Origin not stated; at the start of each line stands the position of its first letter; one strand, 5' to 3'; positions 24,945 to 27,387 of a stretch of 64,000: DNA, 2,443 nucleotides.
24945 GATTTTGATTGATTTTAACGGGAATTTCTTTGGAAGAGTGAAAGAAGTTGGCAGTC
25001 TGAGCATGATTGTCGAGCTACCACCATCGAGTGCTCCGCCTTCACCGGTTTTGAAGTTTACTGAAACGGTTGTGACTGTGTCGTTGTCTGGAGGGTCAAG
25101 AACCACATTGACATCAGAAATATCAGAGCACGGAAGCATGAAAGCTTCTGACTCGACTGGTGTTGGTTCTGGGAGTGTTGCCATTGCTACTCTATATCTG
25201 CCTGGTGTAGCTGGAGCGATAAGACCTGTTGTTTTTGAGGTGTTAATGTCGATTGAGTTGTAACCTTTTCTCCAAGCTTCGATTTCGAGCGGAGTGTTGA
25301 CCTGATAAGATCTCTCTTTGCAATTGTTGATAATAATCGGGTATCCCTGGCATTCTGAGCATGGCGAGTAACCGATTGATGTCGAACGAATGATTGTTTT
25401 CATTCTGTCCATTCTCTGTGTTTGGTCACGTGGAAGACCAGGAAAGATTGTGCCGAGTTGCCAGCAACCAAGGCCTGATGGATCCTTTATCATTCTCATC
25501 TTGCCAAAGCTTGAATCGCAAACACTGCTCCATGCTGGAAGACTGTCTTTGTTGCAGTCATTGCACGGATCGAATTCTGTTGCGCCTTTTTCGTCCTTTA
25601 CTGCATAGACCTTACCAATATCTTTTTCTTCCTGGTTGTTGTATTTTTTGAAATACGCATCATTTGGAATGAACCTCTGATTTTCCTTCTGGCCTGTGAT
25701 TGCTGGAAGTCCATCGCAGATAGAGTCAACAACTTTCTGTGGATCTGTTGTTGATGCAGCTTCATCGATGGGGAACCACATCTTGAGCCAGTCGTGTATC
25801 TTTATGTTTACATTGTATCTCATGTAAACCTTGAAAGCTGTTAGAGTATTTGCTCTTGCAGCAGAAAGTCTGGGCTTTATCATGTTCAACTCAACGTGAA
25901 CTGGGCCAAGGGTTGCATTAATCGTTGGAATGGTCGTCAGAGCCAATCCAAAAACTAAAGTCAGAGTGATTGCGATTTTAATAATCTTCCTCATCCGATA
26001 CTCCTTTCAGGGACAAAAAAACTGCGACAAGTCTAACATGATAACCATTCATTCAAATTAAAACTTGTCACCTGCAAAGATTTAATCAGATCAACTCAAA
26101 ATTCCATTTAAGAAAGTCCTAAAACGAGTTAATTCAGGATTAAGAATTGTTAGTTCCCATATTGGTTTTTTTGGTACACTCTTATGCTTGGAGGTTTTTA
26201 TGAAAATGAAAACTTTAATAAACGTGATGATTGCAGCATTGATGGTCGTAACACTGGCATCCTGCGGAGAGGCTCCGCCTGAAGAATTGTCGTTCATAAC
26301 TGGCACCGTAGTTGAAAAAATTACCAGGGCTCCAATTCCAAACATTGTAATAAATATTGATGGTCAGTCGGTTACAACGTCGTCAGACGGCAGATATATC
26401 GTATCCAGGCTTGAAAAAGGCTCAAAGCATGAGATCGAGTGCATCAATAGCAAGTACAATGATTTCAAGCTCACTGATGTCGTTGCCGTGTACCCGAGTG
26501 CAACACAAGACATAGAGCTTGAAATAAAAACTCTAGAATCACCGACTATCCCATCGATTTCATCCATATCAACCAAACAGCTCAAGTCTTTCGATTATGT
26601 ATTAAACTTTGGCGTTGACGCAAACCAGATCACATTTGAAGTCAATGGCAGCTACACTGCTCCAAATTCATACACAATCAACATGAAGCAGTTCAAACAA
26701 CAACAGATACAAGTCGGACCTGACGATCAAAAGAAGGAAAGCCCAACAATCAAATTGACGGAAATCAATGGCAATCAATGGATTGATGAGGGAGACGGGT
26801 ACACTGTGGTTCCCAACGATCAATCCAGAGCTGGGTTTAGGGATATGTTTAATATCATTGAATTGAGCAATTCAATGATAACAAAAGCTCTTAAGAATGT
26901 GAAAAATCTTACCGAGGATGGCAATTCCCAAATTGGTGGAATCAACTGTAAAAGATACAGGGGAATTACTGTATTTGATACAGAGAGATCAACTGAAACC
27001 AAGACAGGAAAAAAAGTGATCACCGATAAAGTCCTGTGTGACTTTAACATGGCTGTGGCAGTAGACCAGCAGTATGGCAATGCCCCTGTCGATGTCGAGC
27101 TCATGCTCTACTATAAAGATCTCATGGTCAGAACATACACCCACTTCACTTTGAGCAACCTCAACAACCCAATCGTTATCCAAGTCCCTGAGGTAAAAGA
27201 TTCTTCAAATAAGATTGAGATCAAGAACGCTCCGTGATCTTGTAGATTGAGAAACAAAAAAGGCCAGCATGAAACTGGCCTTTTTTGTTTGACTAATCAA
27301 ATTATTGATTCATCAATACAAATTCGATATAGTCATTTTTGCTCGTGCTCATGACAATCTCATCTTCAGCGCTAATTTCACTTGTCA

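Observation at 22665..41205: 18.5-kb tandem array of six paralogous, Cys-rich secreted surface proteins of an unrecognised family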

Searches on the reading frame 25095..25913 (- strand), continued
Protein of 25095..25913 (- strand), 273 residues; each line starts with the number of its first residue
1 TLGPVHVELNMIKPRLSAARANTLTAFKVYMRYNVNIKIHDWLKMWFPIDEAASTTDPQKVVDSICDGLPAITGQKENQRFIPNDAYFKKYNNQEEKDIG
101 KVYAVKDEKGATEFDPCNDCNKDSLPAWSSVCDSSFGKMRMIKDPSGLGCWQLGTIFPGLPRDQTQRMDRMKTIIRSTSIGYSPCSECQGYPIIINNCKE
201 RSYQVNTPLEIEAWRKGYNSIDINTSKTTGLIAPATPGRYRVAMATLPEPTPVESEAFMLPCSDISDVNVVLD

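Call 84: list_cluster_members(proteins=[P0082, P0084, P0085, P0083, P0090, P0091, P0087, P0089, P0051, P0075])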
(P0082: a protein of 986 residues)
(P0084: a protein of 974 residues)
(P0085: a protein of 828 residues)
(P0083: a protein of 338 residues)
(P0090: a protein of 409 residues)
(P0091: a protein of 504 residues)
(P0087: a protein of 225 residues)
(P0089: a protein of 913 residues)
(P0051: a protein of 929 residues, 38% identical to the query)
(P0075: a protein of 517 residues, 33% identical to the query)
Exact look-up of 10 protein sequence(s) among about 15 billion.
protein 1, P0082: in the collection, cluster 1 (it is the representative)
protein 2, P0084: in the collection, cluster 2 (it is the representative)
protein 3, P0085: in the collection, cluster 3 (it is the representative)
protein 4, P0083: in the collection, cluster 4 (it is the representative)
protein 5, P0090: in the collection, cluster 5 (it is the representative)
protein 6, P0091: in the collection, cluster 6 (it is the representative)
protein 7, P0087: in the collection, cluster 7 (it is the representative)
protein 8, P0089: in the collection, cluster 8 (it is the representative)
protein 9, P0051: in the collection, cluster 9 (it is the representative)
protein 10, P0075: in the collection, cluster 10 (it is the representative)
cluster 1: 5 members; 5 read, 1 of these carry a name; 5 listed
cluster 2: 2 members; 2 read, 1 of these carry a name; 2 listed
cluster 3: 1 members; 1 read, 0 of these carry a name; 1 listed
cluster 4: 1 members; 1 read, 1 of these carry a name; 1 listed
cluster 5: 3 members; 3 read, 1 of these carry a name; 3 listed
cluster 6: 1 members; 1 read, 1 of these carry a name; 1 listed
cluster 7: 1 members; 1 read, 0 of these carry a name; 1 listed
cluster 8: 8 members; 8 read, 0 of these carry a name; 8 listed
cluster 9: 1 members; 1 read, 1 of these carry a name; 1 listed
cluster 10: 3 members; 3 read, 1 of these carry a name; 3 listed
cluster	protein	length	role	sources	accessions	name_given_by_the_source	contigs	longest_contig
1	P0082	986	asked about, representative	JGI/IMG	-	-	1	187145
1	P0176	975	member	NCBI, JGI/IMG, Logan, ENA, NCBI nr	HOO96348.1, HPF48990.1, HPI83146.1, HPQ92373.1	MAG TPA: copper amine oxidase N-terminal domain-containing protein [Caldisericia ... | copper amine oxidase N-terminal domain-containing protein [Caldisericia bacterium]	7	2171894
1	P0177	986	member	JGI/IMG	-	-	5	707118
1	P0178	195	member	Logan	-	-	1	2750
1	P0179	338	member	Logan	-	-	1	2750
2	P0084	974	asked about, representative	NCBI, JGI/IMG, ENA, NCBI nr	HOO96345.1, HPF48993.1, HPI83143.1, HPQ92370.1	MAG TPA: stalk domain-containing protein [Caldisericia bacterium] | stalk domain-containing protein [Caldisericia bacterium]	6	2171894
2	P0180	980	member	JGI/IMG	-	-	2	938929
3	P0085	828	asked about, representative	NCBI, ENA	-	-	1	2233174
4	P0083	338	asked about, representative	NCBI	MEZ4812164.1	MAG: hypothetical protein R2883_01505 [Caldisericia bacterium]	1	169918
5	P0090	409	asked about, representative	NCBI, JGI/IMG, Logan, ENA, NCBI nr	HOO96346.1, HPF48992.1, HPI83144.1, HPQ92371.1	MAG TPA: hypothetical protein PKV16_01095 [Caldisericia bacterium] | hypothetical protein [Caldisericia bacterium]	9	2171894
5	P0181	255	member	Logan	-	-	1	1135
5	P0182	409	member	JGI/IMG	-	-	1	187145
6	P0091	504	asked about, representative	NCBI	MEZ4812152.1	MAG: hypothetical protein R2883_01445 [Caldisericia bacterium]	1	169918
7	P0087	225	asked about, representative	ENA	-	-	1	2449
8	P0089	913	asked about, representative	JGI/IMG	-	-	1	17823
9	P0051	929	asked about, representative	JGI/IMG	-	Copper amine oxidase N-terminal domain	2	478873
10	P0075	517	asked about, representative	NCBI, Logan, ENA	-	-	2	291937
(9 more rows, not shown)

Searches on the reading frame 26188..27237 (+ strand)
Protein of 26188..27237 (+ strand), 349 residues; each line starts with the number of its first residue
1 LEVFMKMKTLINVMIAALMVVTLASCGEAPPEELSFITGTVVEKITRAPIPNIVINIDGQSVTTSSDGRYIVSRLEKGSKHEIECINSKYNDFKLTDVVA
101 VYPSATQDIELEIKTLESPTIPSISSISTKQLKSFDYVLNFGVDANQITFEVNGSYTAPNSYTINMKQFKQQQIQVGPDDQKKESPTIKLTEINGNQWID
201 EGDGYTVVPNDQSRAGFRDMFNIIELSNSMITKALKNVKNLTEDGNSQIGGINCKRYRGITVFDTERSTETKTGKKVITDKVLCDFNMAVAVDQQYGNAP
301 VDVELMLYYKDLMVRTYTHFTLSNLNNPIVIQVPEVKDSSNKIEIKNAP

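Call 12: search_protein_families(library=pfam, proteins=[window:26188-27237:+], max_evalue=0.001)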
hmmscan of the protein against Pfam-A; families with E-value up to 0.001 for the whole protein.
window:26188-27237:+ (349 aa): 1 family
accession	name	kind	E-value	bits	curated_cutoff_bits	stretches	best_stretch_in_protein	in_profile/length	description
PF13620.12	CarboxypepD_reg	-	4.2e-06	27.4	32.3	1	37-97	2-66/82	Carboxypeptidase regulatory-like domain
